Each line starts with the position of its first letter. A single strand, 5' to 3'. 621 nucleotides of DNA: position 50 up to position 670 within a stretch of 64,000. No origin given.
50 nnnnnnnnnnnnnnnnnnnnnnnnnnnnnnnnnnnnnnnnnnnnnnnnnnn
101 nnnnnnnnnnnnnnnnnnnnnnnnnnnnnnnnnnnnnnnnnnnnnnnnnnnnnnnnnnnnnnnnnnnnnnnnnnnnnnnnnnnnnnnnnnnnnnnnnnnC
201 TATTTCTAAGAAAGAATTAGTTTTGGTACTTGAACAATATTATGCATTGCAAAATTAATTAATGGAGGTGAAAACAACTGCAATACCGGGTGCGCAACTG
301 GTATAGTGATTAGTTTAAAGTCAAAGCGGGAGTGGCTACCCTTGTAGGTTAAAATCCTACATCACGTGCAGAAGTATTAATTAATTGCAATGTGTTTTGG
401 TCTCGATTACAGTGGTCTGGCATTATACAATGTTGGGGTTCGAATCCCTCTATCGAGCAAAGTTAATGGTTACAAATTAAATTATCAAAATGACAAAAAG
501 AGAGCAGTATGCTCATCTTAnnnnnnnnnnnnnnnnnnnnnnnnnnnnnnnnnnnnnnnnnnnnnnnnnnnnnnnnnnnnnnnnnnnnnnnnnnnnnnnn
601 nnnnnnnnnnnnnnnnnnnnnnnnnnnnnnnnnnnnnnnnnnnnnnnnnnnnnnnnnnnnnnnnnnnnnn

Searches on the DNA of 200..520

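Call 81: search_rna_families(source=window, start=200, end=520, threshold=evalue, max_evalue=1, show_alignments=1)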
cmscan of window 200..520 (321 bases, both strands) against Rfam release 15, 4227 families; matches with E-value up to 1: 2.
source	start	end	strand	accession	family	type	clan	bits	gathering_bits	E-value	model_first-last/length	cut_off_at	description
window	215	273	+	RF01826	SAM_V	Cis-reg; riboswitch;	-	27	41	0.018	1-66/66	no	SAM-V (S-adenosyl methionine) riboswitch aptamer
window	304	368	+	RF00005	tRNA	Gene; tRNA;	CL00001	20.8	29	0.055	1-71/71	no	tRNA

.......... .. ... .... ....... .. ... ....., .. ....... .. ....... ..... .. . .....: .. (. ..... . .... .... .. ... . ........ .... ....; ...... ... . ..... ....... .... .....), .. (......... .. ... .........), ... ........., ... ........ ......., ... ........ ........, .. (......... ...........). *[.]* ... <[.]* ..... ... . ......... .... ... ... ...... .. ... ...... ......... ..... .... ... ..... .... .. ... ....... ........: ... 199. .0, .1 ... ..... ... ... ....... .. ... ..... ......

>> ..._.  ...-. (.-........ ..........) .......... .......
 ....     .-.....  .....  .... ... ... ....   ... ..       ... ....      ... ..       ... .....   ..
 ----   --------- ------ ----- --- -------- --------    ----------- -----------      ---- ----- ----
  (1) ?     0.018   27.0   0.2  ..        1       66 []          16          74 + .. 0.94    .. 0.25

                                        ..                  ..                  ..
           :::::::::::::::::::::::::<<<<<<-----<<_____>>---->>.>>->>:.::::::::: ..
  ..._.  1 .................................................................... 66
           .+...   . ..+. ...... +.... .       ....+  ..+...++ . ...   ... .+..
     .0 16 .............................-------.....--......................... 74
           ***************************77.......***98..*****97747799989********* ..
